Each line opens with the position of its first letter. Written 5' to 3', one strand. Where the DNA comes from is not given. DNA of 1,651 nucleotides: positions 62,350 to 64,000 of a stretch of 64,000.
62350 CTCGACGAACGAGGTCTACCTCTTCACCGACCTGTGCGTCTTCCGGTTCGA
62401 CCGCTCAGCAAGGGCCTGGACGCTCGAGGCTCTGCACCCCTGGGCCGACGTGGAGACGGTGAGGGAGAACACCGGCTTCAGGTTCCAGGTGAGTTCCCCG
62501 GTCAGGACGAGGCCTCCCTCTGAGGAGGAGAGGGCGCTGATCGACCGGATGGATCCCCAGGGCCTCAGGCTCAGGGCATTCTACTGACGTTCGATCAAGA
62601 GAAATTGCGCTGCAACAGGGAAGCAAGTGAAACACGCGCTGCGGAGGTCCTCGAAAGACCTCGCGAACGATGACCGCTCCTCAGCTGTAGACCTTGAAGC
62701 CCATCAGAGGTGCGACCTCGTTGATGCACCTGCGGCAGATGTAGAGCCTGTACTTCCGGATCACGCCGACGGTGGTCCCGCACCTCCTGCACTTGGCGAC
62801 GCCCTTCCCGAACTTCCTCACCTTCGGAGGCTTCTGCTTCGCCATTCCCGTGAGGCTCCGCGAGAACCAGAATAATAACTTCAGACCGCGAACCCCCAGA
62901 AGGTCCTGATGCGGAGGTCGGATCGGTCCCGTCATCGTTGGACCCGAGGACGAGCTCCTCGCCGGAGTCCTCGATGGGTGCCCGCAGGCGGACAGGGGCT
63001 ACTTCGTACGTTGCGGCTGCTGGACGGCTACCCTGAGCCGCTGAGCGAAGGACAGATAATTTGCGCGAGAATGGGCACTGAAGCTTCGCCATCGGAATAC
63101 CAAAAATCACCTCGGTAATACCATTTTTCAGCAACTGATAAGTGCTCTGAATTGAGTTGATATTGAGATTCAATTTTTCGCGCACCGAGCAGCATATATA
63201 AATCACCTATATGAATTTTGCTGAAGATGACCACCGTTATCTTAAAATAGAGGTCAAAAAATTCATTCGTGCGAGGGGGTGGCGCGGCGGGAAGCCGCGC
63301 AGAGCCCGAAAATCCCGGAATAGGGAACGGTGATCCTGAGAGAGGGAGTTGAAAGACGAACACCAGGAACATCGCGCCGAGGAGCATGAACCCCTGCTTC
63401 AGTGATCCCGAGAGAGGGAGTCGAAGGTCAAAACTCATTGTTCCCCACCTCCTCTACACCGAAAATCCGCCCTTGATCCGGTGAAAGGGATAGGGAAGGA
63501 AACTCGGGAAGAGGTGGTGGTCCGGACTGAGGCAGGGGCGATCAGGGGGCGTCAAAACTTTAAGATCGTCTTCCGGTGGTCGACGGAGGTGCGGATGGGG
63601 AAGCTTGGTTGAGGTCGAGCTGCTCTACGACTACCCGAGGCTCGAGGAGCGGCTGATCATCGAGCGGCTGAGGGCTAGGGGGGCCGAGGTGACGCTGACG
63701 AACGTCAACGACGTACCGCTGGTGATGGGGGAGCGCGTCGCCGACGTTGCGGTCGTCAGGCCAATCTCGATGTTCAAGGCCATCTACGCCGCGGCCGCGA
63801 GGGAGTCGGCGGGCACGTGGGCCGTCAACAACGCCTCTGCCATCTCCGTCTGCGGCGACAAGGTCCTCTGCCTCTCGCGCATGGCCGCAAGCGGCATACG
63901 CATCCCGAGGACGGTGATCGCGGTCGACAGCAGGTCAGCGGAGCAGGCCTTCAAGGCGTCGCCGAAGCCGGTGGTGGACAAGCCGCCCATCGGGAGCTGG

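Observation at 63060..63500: Orphan CRISPR-like mini-array with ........-ending repeats and AT-rich leader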

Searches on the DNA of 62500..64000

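Call 4: search_rna_families(source=window, start=62500, end=64000, threshold=evalue, max_evalue=10, show_alignments=3)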
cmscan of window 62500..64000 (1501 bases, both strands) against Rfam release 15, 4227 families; matches with E-value up to 10: 3.
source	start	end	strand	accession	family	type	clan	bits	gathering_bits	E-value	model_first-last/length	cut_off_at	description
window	63308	63355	-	RF01328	CRISPR-DR17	Gene; CRISPR;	CL00014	18.6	42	2.9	1-25/25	no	CRISPR RNA direct repeat element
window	63115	63236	+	RF02185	ST7-OT3_3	Gene; lncRNA;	-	18.1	50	9.6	1-116/116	no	ST7 overlapping transcript 3 conserved region 3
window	63664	63717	+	RF01134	sR30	Gene; snRNA; snoRNA; CD-box;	-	15.5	38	0.53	1-57/57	no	Small nucleolar RNA sR30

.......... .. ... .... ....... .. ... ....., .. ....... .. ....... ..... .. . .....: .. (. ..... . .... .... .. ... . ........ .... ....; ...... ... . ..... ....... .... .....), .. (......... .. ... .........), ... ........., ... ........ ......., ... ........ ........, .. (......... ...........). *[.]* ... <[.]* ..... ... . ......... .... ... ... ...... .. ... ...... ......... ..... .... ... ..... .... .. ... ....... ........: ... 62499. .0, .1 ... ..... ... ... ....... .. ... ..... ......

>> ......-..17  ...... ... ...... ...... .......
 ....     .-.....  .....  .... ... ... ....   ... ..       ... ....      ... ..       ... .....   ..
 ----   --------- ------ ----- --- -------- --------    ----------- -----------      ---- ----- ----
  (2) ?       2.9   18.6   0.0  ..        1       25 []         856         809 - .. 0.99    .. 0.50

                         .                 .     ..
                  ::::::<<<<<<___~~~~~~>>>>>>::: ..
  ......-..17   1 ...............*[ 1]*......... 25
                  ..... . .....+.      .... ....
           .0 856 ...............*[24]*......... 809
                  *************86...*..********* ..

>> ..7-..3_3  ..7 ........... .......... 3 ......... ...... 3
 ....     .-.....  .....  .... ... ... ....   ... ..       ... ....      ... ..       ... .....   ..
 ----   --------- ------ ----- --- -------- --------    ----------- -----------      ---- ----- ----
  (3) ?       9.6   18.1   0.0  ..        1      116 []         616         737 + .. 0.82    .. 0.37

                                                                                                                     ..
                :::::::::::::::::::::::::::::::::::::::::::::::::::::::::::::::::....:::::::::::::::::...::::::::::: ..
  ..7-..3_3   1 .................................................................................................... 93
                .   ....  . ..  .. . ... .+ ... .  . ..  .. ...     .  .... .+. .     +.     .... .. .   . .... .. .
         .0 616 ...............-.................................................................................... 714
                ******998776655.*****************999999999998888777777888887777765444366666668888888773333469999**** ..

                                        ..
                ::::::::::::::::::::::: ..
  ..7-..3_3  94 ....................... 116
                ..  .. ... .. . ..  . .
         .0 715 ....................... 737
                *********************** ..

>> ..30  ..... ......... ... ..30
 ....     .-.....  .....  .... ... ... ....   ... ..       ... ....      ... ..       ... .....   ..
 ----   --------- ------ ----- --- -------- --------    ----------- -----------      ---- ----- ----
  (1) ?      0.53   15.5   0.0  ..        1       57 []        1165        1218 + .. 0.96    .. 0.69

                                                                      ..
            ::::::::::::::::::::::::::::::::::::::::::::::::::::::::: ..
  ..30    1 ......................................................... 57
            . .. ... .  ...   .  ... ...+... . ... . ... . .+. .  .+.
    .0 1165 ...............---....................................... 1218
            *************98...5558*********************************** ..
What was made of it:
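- Closest known: Type I-A. Different: It is not matched by any Rfam CRISPR-DR model (call 4).
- Tried and rejected: The Rfam E-value scan gave only CRISPR-DR17 at E = 2.9, on the wrong strand and with a 24-nt insertion, so I rejected it (call 4).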

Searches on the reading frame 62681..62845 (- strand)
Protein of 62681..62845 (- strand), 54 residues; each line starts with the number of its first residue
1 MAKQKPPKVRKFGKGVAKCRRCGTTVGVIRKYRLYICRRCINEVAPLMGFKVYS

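Call 8: find_encoding_contigs(protein=window:62684-62845:-, flank=10000, max_places=10)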
Protein seq(54 aa) (54 aa): 20 contigs read that carry it; 10 places shown.
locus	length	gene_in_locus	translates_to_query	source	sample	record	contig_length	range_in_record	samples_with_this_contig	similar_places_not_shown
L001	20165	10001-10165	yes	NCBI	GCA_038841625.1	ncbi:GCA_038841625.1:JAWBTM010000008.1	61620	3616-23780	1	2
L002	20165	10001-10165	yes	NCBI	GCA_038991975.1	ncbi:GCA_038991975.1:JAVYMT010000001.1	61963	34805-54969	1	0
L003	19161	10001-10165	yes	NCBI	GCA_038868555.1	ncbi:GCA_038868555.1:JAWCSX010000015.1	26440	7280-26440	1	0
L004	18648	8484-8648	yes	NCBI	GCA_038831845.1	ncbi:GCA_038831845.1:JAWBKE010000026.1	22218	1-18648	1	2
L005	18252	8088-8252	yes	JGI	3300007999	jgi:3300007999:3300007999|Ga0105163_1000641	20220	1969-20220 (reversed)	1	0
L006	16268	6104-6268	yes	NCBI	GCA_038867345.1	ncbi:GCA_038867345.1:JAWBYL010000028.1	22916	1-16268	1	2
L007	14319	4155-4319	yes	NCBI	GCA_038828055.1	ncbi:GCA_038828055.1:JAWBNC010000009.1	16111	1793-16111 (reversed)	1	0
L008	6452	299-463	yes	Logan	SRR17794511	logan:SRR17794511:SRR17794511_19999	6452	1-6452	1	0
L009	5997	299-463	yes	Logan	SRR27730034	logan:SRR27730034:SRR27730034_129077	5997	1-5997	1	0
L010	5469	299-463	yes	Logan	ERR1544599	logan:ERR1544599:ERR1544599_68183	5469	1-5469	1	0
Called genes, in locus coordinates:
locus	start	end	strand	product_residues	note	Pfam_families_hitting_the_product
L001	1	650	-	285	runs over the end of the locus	PF01875:Memo, PF02900:LigB (weak)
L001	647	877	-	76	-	-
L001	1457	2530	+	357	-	-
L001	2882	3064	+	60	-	-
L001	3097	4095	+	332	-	PF10509:GalKase_gal_bdg (faint), PF00288:GHMP_kinases_N, PF08544:GHMP_kinases_C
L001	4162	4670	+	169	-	PF02874:ATP-synt_ab_N, PF00006:ATP-synt_ab (weak)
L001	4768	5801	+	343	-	PF00006:ATP-synt_ab, PF22919:ATP-synt_VA_C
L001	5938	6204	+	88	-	PF03795:YCII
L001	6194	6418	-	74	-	-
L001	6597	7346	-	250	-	PF00953:Glycos_transf_4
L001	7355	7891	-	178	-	PF02566:OsmC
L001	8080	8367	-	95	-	PF01918:Alba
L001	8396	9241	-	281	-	PF22626:LysX_preATP_grasp, PF14397:ATPgrasp_ST (faint), PF08443:RimK, PF02955:GSH-S_ATP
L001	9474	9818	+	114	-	-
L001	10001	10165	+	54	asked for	PF00253:Ribosomal_S14 (weak)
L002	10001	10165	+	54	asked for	PF00253:Ribosomal_S14 (weak)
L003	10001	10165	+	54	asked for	PF00253:Ribosomal_S14 (weak)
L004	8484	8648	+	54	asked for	PF00253:Ribosomal_S14 (weak)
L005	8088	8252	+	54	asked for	PF00253:Ribosomal_S14 (weak)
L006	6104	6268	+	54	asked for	PF00253:Ribosomal_S14 (weak)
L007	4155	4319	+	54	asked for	PF00253:Ribosomal_S14 (weak)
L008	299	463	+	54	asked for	PF00253:Ribosomal_S14 (weak)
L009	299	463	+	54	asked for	PF00253:Ribosomal_S14 (weak)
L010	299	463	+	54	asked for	PF00253:Ribosomal_S14 (weak)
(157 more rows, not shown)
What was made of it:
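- An ORF of 114 or 119 aa is called here in five of seven public contigs (call 8). Two of the seven gene calls omit it (call 8).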

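Call 79: search_protein_families(library=pfam, proteins=[window:62681-62845:-], max_evalue=0.01)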
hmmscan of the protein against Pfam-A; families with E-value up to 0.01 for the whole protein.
window:62681-62845:- (54 aa): 1 family
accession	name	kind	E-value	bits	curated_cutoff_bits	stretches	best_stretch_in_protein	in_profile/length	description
PF00253.27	Ribosomal_S14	-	5.2e-07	29.7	27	1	4-54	3-54/54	Ribosomal protein S14p/S29e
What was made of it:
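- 62681..62845 (-): Flank: ribosomal protein uS14 gene (54 aa). Pfam Ribosomal_S14 (calls 8, 79).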

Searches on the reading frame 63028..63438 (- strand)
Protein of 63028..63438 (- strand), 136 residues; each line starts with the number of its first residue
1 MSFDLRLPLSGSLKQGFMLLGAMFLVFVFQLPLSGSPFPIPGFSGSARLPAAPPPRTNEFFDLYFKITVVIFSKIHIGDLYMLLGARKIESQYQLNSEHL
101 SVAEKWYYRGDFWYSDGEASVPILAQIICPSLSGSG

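Call 79: search_protein_families(library=pfam, proteins=[window:63028-63438:-], max_evalue=0.01)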
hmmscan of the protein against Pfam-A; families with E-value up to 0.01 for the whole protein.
window:63028-63438:- (136 aa): 0 families
